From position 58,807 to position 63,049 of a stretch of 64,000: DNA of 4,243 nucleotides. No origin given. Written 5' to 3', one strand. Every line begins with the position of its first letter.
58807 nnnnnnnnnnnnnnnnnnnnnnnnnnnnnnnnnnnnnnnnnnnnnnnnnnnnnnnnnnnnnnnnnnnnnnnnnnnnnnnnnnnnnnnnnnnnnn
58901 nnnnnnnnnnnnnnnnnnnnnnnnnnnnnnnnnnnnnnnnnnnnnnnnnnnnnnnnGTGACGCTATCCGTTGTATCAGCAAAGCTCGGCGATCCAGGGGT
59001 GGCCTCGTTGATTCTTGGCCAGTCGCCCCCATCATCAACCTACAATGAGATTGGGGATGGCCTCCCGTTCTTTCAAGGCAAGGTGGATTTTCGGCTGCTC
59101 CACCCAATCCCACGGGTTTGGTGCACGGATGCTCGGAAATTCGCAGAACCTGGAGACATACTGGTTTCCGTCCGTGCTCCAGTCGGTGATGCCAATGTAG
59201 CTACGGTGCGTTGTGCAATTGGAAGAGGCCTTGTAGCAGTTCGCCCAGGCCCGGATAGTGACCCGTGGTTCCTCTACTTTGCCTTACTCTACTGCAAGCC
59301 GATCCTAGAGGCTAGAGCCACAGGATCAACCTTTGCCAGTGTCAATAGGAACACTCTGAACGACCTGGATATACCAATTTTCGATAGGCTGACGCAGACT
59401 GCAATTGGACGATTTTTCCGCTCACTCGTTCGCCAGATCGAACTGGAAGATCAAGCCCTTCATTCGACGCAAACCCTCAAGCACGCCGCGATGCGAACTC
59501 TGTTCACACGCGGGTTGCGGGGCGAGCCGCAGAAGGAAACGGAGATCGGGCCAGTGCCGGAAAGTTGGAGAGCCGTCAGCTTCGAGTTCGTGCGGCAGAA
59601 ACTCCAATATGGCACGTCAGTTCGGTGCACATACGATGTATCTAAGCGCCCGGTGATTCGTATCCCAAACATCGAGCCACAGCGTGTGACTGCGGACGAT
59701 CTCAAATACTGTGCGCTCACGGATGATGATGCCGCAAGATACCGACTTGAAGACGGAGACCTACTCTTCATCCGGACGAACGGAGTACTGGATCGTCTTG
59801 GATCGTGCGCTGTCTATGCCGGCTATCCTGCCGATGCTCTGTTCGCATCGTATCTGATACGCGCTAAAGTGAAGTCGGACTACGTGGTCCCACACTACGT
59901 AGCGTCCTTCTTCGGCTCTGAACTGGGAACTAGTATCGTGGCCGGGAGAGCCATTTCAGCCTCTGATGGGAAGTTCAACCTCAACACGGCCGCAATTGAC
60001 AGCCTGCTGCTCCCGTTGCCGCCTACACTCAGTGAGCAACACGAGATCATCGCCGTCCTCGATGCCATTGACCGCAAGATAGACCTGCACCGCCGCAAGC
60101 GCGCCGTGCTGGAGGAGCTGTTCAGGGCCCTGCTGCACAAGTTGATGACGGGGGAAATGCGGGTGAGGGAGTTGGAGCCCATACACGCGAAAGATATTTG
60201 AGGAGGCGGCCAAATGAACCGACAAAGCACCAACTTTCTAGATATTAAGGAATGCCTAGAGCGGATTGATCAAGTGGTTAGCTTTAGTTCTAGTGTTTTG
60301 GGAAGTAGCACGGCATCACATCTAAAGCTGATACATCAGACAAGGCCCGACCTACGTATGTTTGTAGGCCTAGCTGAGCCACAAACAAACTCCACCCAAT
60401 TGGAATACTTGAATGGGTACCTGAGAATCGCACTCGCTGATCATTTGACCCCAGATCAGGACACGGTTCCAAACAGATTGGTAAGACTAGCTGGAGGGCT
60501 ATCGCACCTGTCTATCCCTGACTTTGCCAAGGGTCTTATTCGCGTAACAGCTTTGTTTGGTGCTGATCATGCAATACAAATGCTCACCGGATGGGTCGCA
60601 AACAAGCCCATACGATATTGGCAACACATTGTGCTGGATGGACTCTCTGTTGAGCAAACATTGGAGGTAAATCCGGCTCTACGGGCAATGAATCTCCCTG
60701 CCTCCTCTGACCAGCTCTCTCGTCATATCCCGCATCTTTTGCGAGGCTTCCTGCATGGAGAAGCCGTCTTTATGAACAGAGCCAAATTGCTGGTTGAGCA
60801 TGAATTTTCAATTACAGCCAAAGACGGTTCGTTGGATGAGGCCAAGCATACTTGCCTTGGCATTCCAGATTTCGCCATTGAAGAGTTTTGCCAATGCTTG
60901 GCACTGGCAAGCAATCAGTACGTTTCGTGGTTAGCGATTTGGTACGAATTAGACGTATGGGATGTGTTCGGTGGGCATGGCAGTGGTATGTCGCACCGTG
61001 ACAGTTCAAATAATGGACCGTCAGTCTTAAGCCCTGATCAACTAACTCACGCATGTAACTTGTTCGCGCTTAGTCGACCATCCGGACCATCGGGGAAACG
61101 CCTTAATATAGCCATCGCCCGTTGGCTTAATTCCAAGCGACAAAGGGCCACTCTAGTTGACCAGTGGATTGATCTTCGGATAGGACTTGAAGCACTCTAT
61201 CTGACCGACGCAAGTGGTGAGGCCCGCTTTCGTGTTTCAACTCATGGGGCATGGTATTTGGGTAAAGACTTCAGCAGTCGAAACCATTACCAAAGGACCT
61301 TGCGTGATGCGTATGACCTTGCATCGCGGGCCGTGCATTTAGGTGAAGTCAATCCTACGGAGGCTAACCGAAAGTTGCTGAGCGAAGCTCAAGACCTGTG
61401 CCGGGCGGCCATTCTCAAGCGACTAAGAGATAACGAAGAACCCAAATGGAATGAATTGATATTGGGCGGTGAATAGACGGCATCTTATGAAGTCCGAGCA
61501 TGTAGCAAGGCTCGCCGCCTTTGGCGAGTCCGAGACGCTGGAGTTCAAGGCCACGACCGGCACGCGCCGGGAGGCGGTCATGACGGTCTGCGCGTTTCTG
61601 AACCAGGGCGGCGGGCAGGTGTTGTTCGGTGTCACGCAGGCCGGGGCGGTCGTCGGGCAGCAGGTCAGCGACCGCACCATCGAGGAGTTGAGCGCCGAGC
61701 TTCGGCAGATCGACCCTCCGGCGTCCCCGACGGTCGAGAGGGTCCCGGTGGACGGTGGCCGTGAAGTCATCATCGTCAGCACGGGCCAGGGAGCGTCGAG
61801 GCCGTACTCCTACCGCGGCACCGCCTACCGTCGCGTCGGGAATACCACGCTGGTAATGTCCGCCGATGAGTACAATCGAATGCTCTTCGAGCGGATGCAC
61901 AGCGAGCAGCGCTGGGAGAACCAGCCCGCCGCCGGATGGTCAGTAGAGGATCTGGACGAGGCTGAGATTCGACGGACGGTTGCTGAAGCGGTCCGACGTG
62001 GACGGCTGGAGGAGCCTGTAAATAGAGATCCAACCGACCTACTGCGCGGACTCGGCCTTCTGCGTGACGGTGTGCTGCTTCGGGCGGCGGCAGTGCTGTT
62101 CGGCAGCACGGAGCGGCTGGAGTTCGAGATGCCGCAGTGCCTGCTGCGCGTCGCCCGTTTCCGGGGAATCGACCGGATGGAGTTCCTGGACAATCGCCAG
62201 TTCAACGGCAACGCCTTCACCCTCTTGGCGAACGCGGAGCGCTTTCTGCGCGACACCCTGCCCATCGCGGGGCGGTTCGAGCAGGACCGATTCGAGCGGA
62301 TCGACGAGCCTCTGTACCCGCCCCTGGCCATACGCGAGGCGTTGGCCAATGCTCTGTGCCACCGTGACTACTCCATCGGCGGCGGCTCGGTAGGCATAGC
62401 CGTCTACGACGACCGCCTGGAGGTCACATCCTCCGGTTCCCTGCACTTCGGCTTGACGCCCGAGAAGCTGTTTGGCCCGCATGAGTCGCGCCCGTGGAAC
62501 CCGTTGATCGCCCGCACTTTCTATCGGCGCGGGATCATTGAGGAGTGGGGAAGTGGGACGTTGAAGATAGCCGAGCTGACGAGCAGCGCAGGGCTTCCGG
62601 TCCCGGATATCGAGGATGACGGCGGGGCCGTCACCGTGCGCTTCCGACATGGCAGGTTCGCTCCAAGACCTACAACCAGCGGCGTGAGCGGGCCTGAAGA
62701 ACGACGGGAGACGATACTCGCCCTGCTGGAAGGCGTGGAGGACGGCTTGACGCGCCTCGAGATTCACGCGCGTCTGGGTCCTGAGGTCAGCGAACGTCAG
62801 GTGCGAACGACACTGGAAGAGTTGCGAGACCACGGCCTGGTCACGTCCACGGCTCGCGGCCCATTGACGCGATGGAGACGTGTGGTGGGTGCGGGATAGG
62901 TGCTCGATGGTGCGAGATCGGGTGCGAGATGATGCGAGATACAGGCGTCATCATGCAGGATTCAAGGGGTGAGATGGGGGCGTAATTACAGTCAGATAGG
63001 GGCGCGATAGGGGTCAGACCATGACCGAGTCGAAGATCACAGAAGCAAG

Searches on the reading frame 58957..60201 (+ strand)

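Call 25: search_protein_families(library=pfam, proteins=[window:58957-60201:+], max_evalue=0.001)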
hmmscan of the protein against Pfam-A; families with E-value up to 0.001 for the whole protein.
window:58957-60201:+ (414 aa): 1 family
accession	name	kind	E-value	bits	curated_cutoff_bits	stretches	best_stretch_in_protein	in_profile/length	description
PF01420.25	Methylase_S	-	1.4e-17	64.8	22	2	65-166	59-161/168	Type I restriction modification DNA specificity domain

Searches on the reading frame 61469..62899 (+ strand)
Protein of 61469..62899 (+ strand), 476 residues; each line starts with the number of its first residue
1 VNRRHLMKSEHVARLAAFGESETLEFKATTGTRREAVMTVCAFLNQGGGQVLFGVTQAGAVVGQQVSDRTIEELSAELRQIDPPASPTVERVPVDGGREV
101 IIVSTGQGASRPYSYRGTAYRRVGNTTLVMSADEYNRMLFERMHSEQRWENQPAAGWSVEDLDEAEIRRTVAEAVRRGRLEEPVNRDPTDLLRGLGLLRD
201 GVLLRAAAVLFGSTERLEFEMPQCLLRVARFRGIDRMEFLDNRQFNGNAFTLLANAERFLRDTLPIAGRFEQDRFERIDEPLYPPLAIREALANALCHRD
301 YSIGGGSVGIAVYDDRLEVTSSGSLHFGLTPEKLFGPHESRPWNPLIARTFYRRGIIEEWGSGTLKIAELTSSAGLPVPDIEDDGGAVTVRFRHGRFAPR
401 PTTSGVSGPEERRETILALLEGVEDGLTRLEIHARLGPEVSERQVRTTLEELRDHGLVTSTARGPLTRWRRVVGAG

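Call 25: search_protein_families(library=pfam, proteins=[window:61469-62899:+], max_evalue=0.001)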
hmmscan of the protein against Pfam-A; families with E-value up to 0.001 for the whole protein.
window:61469-62899:+ (476 aa): 3 families
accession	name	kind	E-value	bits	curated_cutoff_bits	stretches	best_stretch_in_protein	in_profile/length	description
PF13749.12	HATPase_c_4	-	4.1e-20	72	26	1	305-392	1-89/89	Putative ATP-dependent DNA helicase recG C-terminal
PF04326.19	SLFN_AlbA_2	-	4.2e-20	72.9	25.3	1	20-129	1-116/118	Schlafen, AlbA_2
PF12840.13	HTH_20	-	0.00053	20.4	27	0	417-460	7-50/51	Helix-turn-helix domain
